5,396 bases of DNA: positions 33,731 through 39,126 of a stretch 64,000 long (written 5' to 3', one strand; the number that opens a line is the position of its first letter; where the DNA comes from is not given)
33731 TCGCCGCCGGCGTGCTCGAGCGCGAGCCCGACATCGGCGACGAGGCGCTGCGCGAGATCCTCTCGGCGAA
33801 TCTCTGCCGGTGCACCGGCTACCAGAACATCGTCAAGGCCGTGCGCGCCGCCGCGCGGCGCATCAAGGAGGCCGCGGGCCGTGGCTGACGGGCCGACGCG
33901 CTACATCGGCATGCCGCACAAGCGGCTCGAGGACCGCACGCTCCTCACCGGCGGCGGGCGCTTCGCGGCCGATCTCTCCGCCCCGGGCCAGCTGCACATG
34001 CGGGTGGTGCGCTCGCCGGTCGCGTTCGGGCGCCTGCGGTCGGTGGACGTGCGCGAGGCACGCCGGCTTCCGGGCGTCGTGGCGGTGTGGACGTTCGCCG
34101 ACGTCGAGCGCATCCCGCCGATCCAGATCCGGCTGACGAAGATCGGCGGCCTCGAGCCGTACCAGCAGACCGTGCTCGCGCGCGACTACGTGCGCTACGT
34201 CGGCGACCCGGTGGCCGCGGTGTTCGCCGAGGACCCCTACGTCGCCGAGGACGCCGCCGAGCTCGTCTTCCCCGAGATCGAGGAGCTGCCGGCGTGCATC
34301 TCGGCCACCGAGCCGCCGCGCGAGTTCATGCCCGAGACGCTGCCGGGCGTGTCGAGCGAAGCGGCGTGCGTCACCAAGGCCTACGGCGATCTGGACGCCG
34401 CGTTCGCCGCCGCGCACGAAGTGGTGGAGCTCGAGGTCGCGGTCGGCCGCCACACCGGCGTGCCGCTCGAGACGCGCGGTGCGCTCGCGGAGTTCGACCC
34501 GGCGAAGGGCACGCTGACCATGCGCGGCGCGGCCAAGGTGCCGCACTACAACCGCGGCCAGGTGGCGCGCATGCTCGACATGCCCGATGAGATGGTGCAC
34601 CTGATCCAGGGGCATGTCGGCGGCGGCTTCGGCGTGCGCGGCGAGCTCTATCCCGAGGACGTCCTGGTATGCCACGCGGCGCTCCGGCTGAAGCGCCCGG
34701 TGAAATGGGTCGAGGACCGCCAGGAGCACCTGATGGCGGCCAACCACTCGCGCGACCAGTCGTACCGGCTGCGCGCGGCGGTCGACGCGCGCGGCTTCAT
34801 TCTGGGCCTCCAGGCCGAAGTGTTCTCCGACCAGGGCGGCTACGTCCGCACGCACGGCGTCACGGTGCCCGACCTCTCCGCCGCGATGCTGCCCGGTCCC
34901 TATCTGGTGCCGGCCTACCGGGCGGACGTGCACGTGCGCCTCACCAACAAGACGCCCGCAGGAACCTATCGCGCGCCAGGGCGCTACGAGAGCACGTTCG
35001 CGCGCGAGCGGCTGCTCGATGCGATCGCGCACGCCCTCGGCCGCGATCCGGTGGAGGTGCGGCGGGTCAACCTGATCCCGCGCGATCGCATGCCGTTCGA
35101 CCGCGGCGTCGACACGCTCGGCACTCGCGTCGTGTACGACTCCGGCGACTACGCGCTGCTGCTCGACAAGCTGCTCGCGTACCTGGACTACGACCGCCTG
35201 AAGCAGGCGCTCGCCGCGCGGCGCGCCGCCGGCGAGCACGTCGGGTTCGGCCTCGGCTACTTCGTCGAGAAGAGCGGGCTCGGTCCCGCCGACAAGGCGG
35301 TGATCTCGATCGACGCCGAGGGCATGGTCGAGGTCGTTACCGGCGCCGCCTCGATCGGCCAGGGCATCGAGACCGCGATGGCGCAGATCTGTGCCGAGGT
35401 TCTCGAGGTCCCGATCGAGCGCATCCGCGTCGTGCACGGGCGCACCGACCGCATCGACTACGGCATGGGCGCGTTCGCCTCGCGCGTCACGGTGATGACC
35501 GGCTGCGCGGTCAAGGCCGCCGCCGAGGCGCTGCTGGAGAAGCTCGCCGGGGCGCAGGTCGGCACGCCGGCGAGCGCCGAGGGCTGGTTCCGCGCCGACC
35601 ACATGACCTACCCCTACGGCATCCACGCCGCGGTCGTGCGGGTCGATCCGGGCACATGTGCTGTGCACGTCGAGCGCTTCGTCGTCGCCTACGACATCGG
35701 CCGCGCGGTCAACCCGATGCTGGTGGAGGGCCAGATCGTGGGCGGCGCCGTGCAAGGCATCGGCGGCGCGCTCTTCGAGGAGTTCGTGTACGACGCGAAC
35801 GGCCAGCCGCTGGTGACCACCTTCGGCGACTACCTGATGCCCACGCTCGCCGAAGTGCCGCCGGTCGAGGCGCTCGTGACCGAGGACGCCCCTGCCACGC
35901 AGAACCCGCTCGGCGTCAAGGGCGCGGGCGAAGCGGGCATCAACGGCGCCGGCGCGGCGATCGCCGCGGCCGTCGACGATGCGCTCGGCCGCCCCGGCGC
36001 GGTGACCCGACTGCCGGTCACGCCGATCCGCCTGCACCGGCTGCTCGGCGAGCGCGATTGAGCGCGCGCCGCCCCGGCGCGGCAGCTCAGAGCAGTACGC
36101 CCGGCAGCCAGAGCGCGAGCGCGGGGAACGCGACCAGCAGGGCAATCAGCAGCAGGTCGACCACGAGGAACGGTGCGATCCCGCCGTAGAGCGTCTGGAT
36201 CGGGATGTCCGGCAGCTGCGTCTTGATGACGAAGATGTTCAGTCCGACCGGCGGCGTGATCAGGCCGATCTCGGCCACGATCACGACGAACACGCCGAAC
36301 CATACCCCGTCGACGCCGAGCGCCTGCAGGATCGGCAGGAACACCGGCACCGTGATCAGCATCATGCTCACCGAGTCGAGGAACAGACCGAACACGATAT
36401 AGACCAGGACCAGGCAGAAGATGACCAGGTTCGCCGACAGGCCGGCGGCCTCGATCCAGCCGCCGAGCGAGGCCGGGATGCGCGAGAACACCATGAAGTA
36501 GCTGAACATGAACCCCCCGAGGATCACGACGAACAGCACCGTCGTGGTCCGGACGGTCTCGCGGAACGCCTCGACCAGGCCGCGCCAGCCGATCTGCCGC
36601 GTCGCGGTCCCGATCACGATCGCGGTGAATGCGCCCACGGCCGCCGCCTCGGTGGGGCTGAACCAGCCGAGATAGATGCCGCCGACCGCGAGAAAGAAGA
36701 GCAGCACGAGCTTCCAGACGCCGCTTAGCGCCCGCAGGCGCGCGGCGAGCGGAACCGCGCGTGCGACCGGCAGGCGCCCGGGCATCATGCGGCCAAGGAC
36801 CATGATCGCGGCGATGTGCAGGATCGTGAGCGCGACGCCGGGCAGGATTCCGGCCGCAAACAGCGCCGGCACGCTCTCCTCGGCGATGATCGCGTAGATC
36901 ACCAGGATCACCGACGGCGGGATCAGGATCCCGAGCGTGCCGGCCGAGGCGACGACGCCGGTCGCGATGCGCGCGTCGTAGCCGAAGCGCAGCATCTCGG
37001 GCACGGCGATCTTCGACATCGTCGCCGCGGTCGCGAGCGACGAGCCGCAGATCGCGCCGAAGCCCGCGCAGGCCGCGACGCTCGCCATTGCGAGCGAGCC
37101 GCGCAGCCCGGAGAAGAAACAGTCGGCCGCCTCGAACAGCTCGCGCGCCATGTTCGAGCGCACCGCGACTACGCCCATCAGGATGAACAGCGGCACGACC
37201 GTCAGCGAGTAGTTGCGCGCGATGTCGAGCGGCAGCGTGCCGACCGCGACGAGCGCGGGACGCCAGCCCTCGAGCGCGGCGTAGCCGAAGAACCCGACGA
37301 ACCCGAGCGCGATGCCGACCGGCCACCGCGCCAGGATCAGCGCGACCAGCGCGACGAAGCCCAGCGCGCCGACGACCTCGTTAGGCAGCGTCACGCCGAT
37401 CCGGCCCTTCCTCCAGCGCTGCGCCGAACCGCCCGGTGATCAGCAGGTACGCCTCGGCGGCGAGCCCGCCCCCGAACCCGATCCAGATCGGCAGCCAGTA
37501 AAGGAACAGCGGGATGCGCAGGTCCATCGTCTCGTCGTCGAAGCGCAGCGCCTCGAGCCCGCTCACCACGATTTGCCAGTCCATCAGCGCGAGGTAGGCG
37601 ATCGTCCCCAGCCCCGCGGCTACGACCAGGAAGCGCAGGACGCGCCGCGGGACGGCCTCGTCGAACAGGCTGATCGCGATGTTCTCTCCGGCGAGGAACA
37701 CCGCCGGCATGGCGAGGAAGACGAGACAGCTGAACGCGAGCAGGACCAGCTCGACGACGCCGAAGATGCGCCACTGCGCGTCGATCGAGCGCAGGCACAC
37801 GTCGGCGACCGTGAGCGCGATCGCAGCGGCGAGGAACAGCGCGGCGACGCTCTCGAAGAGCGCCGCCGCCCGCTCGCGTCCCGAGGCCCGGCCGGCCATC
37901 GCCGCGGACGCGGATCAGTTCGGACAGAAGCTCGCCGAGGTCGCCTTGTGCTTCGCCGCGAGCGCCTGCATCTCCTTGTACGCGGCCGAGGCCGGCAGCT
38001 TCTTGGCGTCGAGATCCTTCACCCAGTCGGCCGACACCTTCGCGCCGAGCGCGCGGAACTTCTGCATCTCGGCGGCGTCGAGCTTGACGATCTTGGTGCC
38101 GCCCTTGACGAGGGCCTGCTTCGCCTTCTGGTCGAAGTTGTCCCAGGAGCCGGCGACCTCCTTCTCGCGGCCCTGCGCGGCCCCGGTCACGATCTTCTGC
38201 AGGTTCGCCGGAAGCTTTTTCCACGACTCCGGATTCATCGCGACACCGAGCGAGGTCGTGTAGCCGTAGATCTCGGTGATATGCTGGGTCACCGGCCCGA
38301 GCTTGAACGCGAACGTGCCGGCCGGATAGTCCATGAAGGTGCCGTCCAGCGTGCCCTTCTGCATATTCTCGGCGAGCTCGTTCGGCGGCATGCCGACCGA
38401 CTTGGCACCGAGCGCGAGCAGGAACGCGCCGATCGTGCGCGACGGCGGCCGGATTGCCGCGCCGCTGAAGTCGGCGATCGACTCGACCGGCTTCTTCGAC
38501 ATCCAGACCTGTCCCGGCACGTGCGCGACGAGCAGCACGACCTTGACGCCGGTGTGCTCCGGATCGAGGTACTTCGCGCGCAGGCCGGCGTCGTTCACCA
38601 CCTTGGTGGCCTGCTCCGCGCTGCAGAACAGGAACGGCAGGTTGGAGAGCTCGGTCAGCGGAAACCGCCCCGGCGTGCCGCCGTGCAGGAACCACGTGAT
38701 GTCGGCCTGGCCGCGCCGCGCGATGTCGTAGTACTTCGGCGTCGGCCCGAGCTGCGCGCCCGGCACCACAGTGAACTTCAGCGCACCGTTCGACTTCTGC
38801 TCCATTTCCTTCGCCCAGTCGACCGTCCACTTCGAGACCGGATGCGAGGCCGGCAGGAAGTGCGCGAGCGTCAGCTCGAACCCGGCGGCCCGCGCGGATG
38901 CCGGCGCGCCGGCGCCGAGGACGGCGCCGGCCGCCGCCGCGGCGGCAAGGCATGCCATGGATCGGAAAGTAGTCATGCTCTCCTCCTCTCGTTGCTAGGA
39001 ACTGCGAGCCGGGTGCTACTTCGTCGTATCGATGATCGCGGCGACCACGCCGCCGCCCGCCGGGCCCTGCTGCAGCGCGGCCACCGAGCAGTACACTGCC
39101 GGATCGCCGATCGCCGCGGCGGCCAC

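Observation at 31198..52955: About 22-kb N-heterocycle catabolic island: two Mo hydroxylases, barbiturase/AtzD-family ring opener, cytosine-deaminase-like and decarboxylase-type amidohydrolases, three importers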

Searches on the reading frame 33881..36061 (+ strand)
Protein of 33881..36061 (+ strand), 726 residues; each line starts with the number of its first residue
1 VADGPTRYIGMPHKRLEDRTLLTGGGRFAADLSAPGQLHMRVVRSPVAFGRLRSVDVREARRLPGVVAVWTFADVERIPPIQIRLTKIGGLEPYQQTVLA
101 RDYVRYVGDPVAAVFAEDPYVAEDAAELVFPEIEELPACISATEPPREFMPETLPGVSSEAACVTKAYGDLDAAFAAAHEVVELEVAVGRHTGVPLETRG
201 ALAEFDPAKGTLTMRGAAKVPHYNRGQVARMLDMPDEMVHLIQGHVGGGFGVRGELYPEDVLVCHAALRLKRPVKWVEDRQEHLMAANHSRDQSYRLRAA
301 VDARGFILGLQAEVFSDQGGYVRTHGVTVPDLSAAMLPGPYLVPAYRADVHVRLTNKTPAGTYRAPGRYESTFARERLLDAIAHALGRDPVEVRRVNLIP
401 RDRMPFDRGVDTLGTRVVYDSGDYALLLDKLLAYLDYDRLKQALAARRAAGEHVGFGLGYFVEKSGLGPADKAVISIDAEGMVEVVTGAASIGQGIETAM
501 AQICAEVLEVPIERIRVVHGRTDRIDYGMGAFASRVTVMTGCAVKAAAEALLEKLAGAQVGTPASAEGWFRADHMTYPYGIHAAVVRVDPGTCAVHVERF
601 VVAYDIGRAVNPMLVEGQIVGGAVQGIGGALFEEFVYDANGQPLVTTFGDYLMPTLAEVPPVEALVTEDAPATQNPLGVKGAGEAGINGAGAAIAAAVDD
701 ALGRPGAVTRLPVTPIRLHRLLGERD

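Call 7: search_protein_families(library=pfam, proteins=[window:33881-36061:+], max_evalue=0.001)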
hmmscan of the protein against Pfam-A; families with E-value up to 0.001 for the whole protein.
window:33881-36061:+ (726 aa): 3 families
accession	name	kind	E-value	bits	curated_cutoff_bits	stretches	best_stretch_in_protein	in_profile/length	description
PF02738.23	MoCoBD_1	-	3e-69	233.3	27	1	166-398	13-244/244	Molybdopterin cofactor-binding domain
PF20256.3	MoCoBD_2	-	2.2e-68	231.3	27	2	562-660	175-283/283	Molybdopterin cofactor-binding domain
PF01315.27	Ald_Xan_dh_C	-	6.9e-23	81.5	31.3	1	23-136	1-109/110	Aldehyde oxidase and xanthine dehydrogenase, a/b hammerhead domain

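Call 8: search_protein_families(library=ncbifam, proteins=[window:33881-36061:+], max_evalue=0.001)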
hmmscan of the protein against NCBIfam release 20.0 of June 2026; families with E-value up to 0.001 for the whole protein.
window:33881-36061:+ (726 aa): 13 families
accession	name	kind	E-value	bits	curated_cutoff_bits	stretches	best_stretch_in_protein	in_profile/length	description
NF040766.1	CODH_aero_grp5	exception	1.2e-173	579.3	950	2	6-554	2-552/785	aerobic carbon-monoxide dehydrogenase large subunit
NF041018.1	glyceraldDH_alpha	equivalog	1.7e-166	555.8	790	2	7-556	1-544/741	glyceraldehyde dehydrogenase subunit alpha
TIGR02416.1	CO_dehy_Mo_lg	equivalog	5.9e-115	385.1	991.15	2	17-553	1-558/770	aerobic carbon-monoxide dehydrogenase large subunit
TIGR03194.1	4hydrxCoA_A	equivalog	1.3e-108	364.4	994.55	2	22-555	10-529/746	4-hydroxybenzoyl-CoA reductase subunit alpha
NF043082.1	XdhA_XDHase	equivalog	1.2e-95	321.3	780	2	9-555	1-545/758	xanthine dehydrogenase subunit XdhA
TIGR03196.1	pucD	equivalog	3.5e-91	306.8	783.65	2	9-556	3-543/763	xanthine dehydrogenase subunit D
NF007426.0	PRK09970.1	equivalog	1.1e-90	304.8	916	2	8-555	5-548/761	xanthine dehydrogenase molybdenum-binding subunit XdhA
NF045668.1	pterin_aldehy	equivalog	2.7e-73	247.5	1100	2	23-556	189-719/905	molybdopterin-dependent aldehyde oxidoreductase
TIGR03313.1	Se_sel_red_Mo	hypoth_equivalog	4e-70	236.6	1101.9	3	161-556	354-746/951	molybdopterin-dependent oxidoreductase Mo/Fe-S-binding subunit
TIGR03311.1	Se_dep_XDH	equivalog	3.6e-69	233.8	830.45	1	9-697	162-827/848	selenium-dependent xanthine dehydrogenase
TIGR02965.1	xanthine_xdhB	equivalog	4e-62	210.5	849.5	2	23-556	15-533/758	xanthine dehydrogenase molybdopterin binding subunit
NF041671.1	peri_hyde_PaoC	equivalog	3.5e-60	204.2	1180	2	7-555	16-533/735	aldehyde oxidoreductase molybdenum-binding subunit PaoC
TIGR02969.1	mam_aldehyde_ox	subfamily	8e-31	106.4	1912.3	2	9-556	576-1103/1330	aldehyde oxidase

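Call 33: search_solved_structures(query=window:33881-36061:+, max_evalue=1e-20)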
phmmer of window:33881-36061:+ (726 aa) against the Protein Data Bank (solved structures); distinct sequences matched with E-value up to 1e-20: 40.
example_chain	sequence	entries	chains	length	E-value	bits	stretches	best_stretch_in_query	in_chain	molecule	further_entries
7dqx_A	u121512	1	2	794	2.3e-175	588.6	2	7-555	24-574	6-hydroxypseudooxynicotine dehydrogenase complex subunit gamma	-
1t3q_B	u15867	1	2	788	1.4e-117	397.6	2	8-555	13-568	quinoline 2-oxidoreductase large subunit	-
8uem_A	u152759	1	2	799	1e-106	361.7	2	15-555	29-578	Carbon monoxide dehydrogenase (Large chain), CoxL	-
1ffu_B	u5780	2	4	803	5.4e-95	322.9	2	10-552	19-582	CUTL, MOLYBDOPROTEIN OF CARBON MONOXIDE DEHYDROGENASE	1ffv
4zoh_A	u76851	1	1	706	1.5e-92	314.9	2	93-560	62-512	Putative oxidoreductase molybdopterin-binding subunit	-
1n5w_B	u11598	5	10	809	1e-84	288.9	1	9-553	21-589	Carbon monoxide dehydrogenase large chain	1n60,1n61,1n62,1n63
1zxi_B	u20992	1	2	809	1.3e-84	288.6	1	9-553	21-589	Carbon monoxide dehydrogenase large chain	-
1rm6_A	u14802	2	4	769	1.9e-76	261.6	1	21-555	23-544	4-hydroxybenzoyl-CoA reductase alpha subunit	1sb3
5y6q_C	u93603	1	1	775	5.5e-46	160.9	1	3-566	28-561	Aldehyde oxidase large subunit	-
3hrd_A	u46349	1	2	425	6.2e-46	160.8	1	15-397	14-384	Nicotinate dehydrogenase large molybdopterin subunit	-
1sij_A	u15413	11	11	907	3.7e-44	154.9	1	21-718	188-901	Aldehyde oxidoreductase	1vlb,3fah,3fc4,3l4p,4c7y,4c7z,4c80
5g5g_C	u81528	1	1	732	1.5e-39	139.6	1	7-558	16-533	PUTATIVE XANTHINE DEHYDROGENASE YAGS FAD-BINDING SUBUNIT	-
5g5h_C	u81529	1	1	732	2e-39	139.2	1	7-558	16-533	Aldehyde oxidoreductase molybdenum-binding subunit PaoC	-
3sr6_C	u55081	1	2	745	4e-38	134.9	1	23-573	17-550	Xanthine dehydrogenase/oxidase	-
1dgj_A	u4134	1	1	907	4.1e-38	134.9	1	22-717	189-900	ALDEHYDE OXIDOREDUCTASE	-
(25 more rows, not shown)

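Call 74: find_related_loci(query=window:33881-36061:+, collection=metagenome_contigs, flank=10000)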
Query window:33881-36061:+ (726 aa) in metagenome_contigs; peptide patterns used: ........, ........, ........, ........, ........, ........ (x = any residue, [..] = any of these).
218 stretches matched a pattern; 143 encode a relative of the query (tblastn E <= 1e-3); the best 80 are kept; 80 distinct loci.
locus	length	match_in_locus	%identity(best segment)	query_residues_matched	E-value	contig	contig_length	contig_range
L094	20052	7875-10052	80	3-724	0e+0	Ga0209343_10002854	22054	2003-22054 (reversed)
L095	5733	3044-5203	81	7-722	0e+0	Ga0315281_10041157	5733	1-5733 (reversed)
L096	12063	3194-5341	80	7-722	0e+0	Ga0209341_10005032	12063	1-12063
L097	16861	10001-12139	80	7-715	0e+0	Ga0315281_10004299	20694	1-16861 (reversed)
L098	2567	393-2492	76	7-721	0e+0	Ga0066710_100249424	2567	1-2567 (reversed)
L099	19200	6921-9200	63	3-725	0e+0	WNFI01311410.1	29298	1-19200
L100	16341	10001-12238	64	7-715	0e+0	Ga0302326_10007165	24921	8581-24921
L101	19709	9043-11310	64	7-725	0e+0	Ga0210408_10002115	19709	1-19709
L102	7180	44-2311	63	3-722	0e+0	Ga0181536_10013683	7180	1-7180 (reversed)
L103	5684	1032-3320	60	8-726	0e+0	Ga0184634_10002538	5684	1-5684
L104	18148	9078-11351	61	8-723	0e+0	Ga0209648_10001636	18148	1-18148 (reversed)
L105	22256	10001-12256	67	3-722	0e+0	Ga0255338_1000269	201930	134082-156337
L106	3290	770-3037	60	8-722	0e+0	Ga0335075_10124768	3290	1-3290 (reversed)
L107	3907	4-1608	78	174-708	0e+0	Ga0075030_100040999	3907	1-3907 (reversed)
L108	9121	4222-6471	60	8-724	0e+0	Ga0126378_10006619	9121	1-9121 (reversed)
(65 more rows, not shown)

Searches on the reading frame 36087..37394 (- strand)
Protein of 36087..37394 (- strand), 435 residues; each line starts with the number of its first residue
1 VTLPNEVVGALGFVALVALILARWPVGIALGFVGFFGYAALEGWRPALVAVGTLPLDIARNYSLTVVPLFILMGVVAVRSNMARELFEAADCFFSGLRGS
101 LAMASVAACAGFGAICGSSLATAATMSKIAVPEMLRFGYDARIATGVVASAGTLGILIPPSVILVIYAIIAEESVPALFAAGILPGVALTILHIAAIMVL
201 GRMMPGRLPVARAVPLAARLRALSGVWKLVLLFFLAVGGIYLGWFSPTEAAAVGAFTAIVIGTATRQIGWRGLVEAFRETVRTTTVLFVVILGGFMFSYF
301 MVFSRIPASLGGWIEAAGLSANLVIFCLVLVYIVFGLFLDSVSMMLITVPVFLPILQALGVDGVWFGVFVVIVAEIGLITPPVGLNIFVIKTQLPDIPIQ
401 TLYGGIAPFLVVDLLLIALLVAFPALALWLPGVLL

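Call 9: search_protein_families(library=pfam, proteins=[window:36087-37394:-], max_evalue=0.001)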
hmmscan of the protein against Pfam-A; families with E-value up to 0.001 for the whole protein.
window:36087-37394:- (435 aa): 1 family
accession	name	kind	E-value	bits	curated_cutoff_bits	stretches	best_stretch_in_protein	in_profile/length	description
PF06808.19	DctM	-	9.8e-84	282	23.8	1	13-426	1-413/413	Tripartite ATP-independent periplasmic transporter, DctM component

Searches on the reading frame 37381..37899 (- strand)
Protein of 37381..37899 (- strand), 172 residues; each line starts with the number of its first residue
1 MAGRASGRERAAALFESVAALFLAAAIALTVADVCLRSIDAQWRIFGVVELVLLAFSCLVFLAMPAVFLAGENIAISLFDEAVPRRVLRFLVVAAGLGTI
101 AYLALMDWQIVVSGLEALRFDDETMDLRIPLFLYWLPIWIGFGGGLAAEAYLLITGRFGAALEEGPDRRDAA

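Call 9: search_protein_families(library=pfam, proteins=[window:37381-37899:-], max_evalue=0.001)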
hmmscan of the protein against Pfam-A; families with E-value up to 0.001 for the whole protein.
window:37381-37899:- (172 aa): 1 family
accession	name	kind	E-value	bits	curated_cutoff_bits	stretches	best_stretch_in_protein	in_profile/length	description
PF04290.18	DctQ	-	7.8e-13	48.9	28.3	1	27-147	2-118/132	Tripartite ATP-independent periplasmic transporters, DctQ component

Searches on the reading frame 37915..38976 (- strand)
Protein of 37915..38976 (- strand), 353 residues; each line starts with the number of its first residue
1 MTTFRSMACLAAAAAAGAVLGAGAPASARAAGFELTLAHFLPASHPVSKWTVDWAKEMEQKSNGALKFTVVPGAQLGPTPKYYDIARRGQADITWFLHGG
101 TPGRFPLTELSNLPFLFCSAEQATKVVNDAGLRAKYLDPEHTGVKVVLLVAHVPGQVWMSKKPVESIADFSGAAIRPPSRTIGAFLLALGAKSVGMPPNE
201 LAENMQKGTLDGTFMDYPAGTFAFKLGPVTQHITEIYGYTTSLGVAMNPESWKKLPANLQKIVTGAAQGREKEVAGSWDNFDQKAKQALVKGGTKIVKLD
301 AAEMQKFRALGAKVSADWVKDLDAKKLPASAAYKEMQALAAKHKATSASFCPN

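Call 9: search_protein_families(library=pfam, proteins=[window:37915-38976:-], max_evalue=0.001)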
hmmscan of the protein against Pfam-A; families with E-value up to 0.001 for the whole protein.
window:37915-38976:- (353 aa): 1 family
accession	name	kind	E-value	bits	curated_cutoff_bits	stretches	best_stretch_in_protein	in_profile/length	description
PF03480.18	DctP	-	2.5e-44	152.1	23.4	1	38-317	2-281/286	Bacterial extracellular solute-binding protein, family 7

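Call 40: search_solved_structures(query=window:37915-38976:-, max_evalue=0.00001)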
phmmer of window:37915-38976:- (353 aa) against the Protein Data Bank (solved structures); distinct sequences matched with E-value up to 0.00001: 75 (the best 60 are shown).
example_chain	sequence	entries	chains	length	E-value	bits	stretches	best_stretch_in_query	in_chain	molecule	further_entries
7nsw_AAA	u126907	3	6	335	6.6e-45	157.1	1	31-344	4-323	TRAP dicarboxylate transporter-DctP subunit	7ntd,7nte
7nrr_AAA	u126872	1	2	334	7.6e-45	156.9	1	31-344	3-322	TRAP dicarboxylate transporter-DctP subunit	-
7nr2_AAA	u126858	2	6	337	3.4e-37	131.7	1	34-343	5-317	TRAP dicarboxylate transporter, DctP subunit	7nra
5iga_A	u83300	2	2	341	3.9e-37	131.5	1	43-343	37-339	TRAP TRANSPORTER SOLUTE BINDING PROTEIN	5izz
5i5p_A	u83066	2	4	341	5.7e-37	131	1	43-343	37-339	TRAP TRANSPORTER SOLUTE BINDING PROTEIN | TRAP solute Binding Protein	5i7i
5im2_A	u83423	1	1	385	3.2e-35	125.2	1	15-349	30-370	Twin-arginine translocation pathway signal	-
4p56_A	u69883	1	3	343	4.1e-34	121.6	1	33-336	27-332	Putative extracellular solute-binding protein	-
7nqg_AAA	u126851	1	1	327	1.3e-28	103.5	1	39-324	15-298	TrapT family, dctP subunit, C4-dicarboxylate periplasmic binding protein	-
4n6d_A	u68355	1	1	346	6.6e-27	97.9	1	14-346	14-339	TRAP dicarboxylate transporter-DctP subunit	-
4pgn_A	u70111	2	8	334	3.9e-22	82.2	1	35-301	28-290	Extracellular solute-binding protein, family 7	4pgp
4nap_A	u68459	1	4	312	4e-22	82.2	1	35-303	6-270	Extracellular solute-binding protein, family 7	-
4nn3_A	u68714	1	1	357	4.3e-18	68.9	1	19-319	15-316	TRAP dicarboxylate transporter, DctP subunit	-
4xfe_A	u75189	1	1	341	4.1e-16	62.4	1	26-305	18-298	TRAP dicarboxylate transporter subunit DctP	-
4mco_A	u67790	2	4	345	8.4e-16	61.4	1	53-325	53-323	TRAP dicarboxylate transporter-DctP subunit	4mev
4ng7_A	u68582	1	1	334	1.8e-15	60.3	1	42-305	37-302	TRAP periplasmic solute binding protein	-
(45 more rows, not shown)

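Call 77: search_protein_families(library=ncbifam, proteins=[window:37915-38976:-], max_evalue=1e-10)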
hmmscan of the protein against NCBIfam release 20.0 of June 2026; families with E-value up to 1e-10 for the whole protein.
window:37915-38976:- (353 aa): 2 families
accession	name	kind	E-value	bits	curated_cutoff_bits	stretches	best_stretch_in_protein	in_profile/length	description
NF037995.1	TRAP_S1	subfamily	1.5e-36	126.2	50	1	37-307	2-271/271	TRAP transporter substrate-binding protein DctP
TIGR00787.1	dctP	subfamily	1.4e-23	83.6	175.05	1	38-271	2-235/257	DctP family TRAP transporter solute-binding subunit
